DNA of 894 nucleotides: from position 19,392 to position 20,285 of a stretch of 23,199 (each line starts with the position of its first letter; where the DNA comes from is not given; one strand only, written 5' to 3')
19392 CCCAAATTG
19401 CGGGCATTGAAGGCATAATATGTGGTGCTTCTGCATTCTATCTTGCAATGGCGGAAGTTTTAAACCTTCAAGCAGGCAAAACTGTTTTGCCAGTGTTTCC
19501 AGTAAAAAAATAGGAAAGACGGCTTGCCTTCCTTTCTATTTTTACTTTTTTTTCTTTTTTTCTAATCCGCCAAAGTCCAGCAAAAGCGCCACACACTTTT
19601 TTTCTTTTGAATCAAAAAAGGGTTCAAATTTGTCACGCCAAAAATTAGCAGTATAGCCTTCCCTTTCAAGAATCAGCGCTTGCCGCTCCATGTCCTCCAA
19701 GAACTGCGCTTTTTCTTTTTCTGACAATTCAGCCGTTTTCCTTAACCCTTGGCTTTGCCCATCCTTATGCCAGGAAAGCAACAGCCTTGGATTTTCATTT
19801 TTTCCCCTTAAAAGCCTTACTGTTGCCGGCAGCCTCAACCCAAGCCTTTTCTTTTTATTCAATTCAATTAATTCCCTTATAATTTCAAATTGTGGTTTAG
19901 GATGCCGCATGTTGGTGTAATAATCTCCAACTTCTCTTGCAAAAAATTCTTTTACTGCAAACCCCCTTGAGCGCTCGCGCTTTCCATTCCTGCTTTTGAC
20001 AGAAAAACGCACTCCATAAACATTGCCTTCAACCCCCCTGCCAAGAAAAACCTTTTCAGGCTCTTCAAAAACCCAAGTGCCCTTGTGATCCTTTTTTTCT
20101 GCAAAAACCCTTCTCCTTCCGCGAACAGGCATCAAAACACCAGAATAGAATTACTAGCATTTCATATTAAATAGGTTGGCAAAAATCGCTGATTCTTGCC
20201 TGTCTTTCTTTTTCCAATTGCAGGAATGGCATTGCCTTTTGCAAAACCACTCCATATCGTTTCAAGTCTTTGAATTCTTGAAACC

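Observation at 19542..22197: Radical-SAM/HhH 'DNA modification/repair' gene with non-canonical partners, next to tRNA-Arg and a gene remnant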

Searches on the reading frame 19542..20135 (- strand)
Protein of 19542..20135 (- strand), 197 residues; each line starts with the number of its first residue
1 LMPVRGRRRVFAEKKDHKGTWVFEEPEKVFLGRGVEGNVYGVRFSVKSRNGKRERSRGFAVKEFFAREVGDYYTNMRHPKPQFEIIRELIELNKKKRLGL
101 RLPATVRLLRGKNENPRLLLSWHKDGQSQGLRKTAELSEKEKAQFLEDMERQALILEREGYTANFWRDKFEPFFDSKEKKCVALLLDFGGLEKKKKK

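Call 4: search_protein_families(library=pfam, proteins=[window:19542-20135:-], max_evalue=1)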
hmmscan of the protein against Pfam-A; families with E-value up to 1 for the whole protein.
window:19542-20135:- (197 aa): 0 families

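Call 5: search_protein_families(library=ncbifam, proteins=[window:19542-20135:-], max_evalue=1)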
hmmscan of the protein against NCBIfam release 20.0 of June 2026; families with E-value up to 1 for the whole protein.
window:19542-20135:- (197 aa): 0 families

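Call 9: search_protein_families(library=padloc, proteins=[window:19542-20135:-], max_evalue=1)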
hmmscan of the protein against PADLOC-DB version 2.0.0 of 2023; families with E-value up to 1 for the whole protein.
window:19542-20135:- (197 aa): 0 families

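Call 10: search_protein_families(library=phrogs, proteins=[window:19542-20135:-], max_evalue=1)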
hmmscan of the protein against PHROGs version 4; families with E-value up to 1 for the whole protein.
window:19542-20135:- (197 aa): 1 family
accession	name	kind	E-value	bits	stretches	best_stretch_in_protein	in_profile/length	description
phrog_21642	-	unknown function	0.12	13.5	1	21-62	7-48/118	-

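Call 11: find_homologous_proteins(query=window:19542-20135:-, max_evalue=0.01)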
Query window:19542-20135:- (197 aa): 3 proteins with E <= 0.01 among 336 candidates.
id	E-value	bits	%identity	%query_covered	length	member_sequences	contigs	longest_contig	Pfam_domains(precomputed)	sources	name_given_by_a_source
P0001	1.6e-124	431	100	99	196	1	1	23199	-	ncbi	ncbi:MAG: hypothetical protein QXK06_04240 [Candidatus Diapherotrites archaeon]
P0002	1.6e-44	170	53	97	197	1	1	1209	-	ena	-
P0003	3.5e-39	153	47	94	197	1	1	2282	-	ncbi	-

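Call 13: find_encoding_contigs(protein=P0003, flank=10000)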
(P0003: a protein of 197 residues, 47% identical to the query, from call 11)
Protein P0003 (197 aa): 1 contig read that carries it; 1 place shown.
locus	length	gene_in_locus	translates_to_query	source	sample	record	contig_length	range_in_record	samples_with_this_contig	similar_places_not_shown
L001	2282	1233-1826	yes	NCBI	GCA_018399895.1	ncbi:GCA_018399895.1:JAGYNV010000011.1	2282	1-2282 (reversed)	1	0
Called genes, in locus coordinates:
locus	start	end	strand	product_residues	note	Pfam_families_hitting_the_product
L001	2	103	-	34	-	?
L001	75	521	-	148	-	-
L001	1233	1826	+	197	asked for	-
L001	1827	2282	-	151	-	?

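Call 15: find_encoding_contigs(protein=P0002, flank=10000)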
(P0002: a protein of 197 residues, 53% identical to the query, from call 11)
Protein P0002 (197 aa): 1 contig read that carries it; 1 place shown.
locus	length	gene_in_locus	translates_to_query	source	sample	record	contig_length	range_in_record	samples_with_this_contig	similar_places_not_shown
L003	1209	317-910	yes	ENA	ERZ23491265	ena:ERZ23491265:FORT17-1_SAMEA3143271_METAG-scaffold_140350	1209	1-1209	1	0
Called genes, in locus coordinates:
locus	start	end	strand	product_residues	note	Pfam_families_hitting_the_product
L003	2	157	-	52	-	?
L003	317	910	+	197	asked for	-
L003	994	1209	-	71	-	?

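Call 35: find_related_loci(query=A1, collection=metagenome_contigs, flank=6000)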
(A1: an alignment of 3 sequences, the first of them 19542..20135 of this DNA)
Query A1 (197 aa) in metagenome_contigs; peptide patterns used: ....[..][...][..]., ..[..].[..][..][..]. (x = any residue, [..] = any of these).
600 stretches matched a pattern, but none encodes a relative of the query by tblastn (E <= 1e-3).

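Call 47: predict_structure(alignment_id=A1)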
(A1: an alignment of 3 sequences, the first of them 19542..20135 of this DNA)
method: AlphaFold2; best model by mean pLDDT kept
length: 197 residues; sequences in the alignment: 3
mean_pLDDT: 62.3   pTM: 0.64
mean pLDDT of the five models: 62.3, 56.1, 51.0, 45.3, 44.7
residues with pLDDT >= 90: 30; 70-90: 58; 50-70: 31; < 50: 78
segments of 3 or more residues with pLDDT < 50: 1-51, 53-59, 64-76, 124-129
pLDDT, mean of each block of 10 residues (from residue 1): 26 31 36 37 42 47 43 45 82 90 72 63 49 79 94 94 85 81 82 73
secondary structure, 60 per line:
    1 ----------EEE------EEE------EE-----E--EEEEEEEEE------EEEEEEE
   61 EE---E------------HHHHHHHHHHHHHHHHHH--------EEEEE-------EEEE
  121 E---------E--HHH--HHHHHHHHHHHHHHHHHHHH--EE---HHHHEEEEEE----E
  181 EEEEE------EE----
elements in order: E11-13 E20-22 E39-47 E54-62 H79-96 E105-109 E117-121 H139-158 H166-169 E170-175 E180-185

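Call 55: fold_search(model_id=the predicted structure, library=pdb)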
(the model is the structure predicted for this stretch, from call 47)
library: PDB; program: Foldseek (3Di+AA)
matches with E <= 10: 939; with E <= 0.001: 0
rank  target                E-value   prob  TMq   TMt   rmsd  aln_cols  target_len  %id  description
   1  9gow_A                2.9e-03  0.99  0.40  0.23   7.0       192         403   12  Crystal structure of phosphorylated human IRE1a in complex with IA107 (released 2025-09-17)
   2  4yzc_A                3.2e-03  1.00  0.41  0.24   7.3       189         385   14  Crystal structure of pIRE1alpha in complex with staurosporine (released 2015-11-11)
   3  6xdb                  3.4e-03  0.99  0.40  0.23   7.5       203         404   14  Crystal structure of IRE1a in complex with G-6904 (released 2021-04-21)
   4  6w3c_B                4.3e-03  0.99  0.41  0.24   7.5       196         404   13  Structure of phosphorylated apo IRE1 (released 2020-12-09)
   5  6urc_B                4.5e-03  0.96  0.36  0.21   8.0       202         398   12  Crystal structure of IRE1a in complex with compound 18 (released 2019-11-06)
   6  6urc_A                4.8e-03  0.95  0.35  0.21   8.1       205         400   13  Crystal structure of IRE1a in complex with compound 18 (released 2019-11-06)
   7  7jxx                  5.1e-03  0.95  0.35  0.28   7.1       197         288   15  Structure of TTBK1 kinase domain in complex with Compound 3 (released 2021-05-19)
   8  9gow_D                5.4e-03  0.98  0.38  0.28   7.7       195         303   13  Crystal structure of phosphorylated human IRE1a in complex with IA107 (released 2025-09-17)
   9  9fmp_B                6.0e-03  0.99  0.46  0.29   6.7       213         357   14  Crystal structure of phosphorylated C. merolae LAMMER-like dual specificity kinase (CmLIK) kinase domain in complex wi (released 2025-06-18)
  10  6w3c_A                6.8e-03  0.99  0.44  0.25   6.6       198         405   13  Structure of phosphorylated apo IRE1 (released 2020-12-09)
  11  4yzc_B                7.6e-03  0.99  0.41  0.25   6.5       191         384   13  Crystal structure of pIRE1alpha in complex with staurosporine (released 2015-11-11)
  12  5jzn_A                9.0e-03  0.98  0.41  0.32   8.1       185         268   13  Crystal structure of DCLK1-KD in complex with NVP-TAE684 (released 2016-08-24)
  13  8uvl                  9.0e-03  0.96  0.38  0.22   7.5       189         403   14  Crystal structure of selective IRE1a inhibitor 29 at the enzyme active site (released 2024-05-29)
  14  6w3e_B                9.0e-03  0.80  0.31  0.19   9.5       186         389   10  Structure of phosphorylated IRE1 in complex with G-0701 (released 2020-12-09)
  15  9fmp_A                9.5e-03  0.99  0.45  0.29   6.9       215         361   15  Crystal structure of phosphorylated C. merolae LAMMER-like dual specificity kinase (CmLIK) kinase domain in complex wi (released 2025-06-18)
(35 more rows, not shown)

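Call 64: search_solved_structures(query=A4, max_evalue=10)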
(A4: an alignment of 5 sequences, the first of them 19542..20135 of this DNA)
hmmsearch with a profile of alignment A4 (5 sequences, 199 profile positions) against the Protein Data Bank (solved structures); distinct sequences matched with E-value up to 10: 0.

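Call 74: search_protein_families(library=pfam, proteins=[L001:638-862:+], max_evalue=0.01)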
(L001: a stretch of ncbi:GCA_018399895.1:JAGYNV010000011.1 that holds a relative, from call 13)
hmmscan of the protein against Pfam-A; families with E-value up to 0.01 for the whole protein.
L001:638-862:+ (74 aa): 6 families
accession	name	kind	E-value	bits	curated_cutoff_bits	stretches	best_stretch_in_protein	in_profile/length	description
PF01396.24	Zn_ribbon_Top1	-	1.4e-11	44.4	32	1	40-72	4-36/39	Topoisomerase DNA binding C4 zinc finger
PF18912.6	DZR_2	-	0.00036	20.8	27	1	8-47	9-46/56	Double zinc ribbon domain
PF07191.17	Zn_ribbon_6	-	0.0006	20.2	25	1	8-51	2-43/67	Double zinc ribbon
PF04606.18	Ogr_Delta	-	0.0026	18.1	26.3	0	40-67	2-29/47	Ogr/Delta-like zinc finger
PF12773.13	DZR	-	0.0056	17.3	27.3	0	9-49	1-36/45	Double zinc ribbon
PF08271.17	Zn_Ribbon_TF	-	0.0079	16.2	29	0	8-35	2-29/43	TFIIB zinc-binding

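Call 75: search_protein_representatives(alignment_id=A1)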
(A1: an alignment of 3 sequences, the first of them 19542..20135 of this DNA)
Query: 3 sequences, 198 profile positions. Proteins with E-value up to 0.001 (for the whole library): 139; up to 1e-10: 108; up to 1e-30: 3. The best 139 are listed.
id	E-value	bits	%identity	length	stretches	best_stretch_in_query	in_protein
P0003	7.7e-106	368.5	-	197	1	1-197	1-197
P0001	7.6e-93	326.1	-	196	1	2-198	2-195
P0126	1.7e-39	152.0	-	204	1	18-198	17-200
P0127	6.3e-30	120.7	-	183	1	17-197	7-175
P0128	7.1e-29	117.3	-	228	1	2-196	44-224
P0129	3.7e-28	114.9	-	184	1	16-196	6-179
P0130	5.1e-28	114.5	-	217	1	30-194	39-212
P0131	2.4e-27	112.3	-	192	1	31-195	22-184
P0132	1.9e-25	106.1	-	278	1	28-194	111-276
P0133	6.1e-25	104.5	-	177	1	33-197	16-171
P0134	1.8e-24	102.9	-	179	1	33-195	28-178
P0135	2.5e-24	102.5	-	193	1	22-196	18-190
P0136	2.8e-24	102.3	-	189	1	30-196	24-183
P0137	3.0e-24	102.2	-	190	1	33-196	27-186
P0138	6.2e-24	101.2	-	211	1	21-194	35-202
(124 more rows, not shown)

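Call 80: find_related_loci(query=A7, collection=metagenome_contigs, flank=8000)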
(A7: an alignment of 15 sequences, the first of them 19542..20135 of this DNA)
Query A7 (197 aa) in metagenome_contigs; peptide patterns used: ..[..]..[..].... (x = any residue, [..] = any of these).
90 stretches matched a pattern; 5 encode a relative of the query (tblastn E <= 1e-3); 5 distinct loci.
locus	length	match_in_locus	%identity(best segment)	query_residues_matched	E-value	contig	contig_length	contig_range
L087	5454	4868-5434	51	6-196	1e-50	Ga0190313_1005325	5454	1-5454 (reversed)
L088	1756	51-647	42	2-197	6e-32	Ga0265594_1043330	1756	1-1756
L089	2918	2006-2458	37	28-193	5e-21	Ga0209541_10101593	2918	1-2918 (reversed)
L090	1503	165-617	34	32-193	2e-20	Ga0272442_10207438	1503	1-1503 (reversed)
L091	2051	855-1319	31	28-197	3e-18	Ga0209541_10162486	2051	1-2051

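Call 84: search_protein_families(library=pfam, alignment_id=A6, max_evalue=1)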
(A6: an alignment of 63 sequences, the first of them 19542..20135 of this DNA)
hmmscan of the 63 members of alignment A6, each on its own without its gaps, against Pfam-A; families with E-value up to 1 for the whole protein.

A. member 1, window:19542-20135:- (197 aa): 0 families

B. families by the number of members that match (of 63 scanned): 32 families (the first 25 are shown)
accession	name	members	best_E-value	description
PF19064.5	DUF5760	1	0.0021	Family of unknown function (DUF5760)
PF24172.1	CdiI_ImmP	1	0.005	CdiI immunity protein EcoliA0-like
PF05190.23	MutS_IV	1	0.0096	MutS family domain IV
PF02007.24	MtrH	1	0.017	Tetrahydromethanopterin S-methyltransferase MtrH subunit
PF02605.20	PsaL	1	0.018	Photosystem I reaction centre subunit XI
PF05486.17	SRP9-21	1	0.027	Signal recognition particle 9 kDa protein (SRP9)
PF20203.3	DUF6565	1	0.03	Domain of unknown function (DUF6565)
PF01300.24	Sua5_yciO_yrdC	1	0.031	Telomere recombination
PF24227.1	DUF7443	1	0.032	Domain of unknown function (DUF7443)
PF01163.29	RIO1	1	0.039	RIO domain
PF01041.23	DegT_DnrJ_EryC1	1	0.048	DegT/DnrJ/EryC1/StrS aminotransferase family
PF05240.20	APOBEC_C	1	0.051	APOBEC-like C-terminal domain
PF06293.20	Kdo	1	0.054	Lipopolysaccharide kinase (Kdo/WaaP) family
PF23683.1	U_exon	1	0.054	U exon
PF00853.24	Runt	1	0.058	Runt domain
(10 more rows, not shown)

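Call 85: search_solved_structures(query=A6, max_evalue=10)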
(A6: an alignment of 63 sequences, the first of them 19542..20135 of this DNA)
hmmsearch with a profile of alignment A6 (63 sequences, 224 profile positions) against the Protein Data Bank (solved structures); distinct sequences matched with E-value up to 10: 1.
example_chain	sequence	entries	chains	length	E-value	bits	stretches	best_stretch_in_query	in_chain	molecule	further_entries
8znj_A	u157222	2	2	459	0.077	15.8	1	73-177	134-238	Piwi domain-containing protein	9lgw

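Call 86: find_encoding_contigs(protein=P0126, flank=8000, max_places=3)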
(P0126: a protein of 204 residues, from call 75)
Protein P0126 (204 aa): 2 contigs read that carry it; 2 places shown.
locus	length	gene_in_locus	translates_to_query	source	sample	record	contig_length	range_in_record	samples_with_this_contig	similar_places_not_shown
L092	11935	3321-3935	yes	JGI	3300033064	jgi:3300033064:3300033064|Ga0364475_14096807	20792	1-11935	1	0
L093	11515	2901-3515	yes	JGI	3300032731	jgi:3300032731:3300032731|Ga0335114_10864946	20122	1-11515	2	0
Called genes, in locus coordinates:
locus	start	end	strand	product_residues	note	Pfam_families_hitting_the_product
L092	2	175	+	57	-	?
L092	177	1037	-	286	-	-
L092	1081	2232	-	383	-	PF04851:ResIII (weak), PF00270:DEAD, PF00271:Helicase_C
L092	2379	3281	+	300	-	PF03144:GTP_EFTU_D2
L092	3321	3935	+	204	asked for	-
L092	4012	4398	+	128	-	-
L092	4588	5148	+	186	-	PF13091:PLDc_2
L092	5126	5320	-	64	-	PF04024:PspC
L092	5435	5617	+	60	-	-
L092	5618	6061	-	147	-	-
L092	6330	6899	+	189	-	PF02308:MgtC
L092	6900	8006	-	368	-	PF21088:MS_channel_1st, PF00924:MS_channel_2nd, PF21082:MS_channel_3rd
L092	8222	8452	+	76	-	PF01191:RNA_pol_Rpb5_C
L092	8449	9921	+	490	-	PF04563:RNA_pol_Rpb2_1, PF04561:RNA_pol_Rpb2_2, PF04565:RNA_pol_Rpb2_3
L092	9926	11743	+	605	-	PF04566:RNA_pol_Rpb2_4, PF04567:RNA_pol_Rpb2_5 (weak), PF00562:RNA_pol_Rpb2_6, PF04560:RNA_pol_Rpb2_7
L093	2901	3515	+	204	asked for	-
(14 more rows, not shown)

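Call 89: find_encoding_contigs(protein=P0127, flank=8000, max_places=3)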
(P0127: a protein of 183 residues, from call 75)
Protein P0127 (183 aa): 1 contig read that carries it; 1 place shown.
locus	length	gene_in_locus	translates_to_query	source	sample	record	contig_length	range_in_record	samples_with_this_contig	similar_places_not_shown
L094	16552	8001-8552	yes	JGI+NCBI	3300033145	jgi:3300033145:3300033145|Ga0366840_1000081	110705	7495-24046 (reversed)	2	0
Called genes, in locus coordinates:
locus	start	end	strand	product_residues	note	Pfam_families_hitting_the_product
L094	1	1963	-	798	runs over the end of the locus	PF05362:Lon_C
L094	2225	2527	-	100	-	PF00428:Ribosomal_60s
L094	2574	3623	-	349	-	PF00466:Ribosomal_L10, PF17777:RL10P_insert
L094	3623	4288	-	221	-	PF00687:Ribosomal_L1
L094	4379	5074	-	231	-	-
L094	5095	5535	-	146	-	PF03439:Spt5-NGN, PF00467:KOW (weak)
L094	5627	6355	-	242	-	-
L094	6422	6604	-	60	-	PF00584:SecE (faint)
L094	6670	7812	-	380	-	PF00091:Tubulin, PF12327:FtsZ_C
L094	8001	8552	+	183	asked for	-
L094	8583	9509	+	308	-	PF02729:OTCace_N, PF00185:OTCace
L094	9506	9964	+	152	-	PF01948:PyrI, PF02748:PyrI_C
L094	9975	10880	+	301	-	PF01180:DHO_dh, PF01207:Dus (faint), PF03060:NMO (weak)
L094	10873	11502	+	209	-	PF00702:Hydrolase, PF13419:HAD_2, PF12710:HAD (weak), PF13242:Hydrolase_like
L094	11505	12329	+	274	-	PF00175:NAD_binding_1, PF10418:DHODB_Fe-S_bind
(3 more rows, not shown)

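Call 90: find_encoding_contigs(protein=P0137, flank=8000, max_places=3)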
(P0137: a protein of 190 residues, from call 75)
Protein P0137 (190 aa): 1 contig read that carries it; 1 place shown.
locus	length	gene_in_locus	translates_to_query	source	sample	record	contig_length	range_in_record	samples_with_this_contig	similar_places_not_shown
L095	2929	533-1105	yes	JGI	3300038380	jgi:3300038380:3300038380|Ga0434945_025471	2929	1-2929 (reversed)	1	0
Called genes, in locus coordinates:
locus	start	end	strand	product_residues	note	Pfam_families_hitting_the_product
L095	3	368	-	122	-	?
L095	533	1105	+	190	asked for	-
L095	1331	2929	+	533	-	?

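Call 91: search_protein_families(library=ncbifam, proteins=[L087:3860-4411:-], max_evalue=0.0001)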
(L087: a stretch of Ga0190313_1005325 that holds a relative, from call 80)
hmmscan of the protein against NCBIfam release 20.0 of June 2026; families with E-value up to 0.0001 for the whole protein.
L087:3860-4411:- (183 aa): 0 families

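Call 95: find_related_loci(query=A7, collection=viral_contigs, flank=6000)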
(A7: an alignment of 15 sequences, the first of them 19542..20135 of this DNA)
Query A7 (197 aa) in viral_contigs; peptide patterns used: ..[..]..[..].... (x = any residue, [..] = any of these).
4 stretches matched a pattern, but none encodes a relative of the query by tblastn (E <= 1e-3).
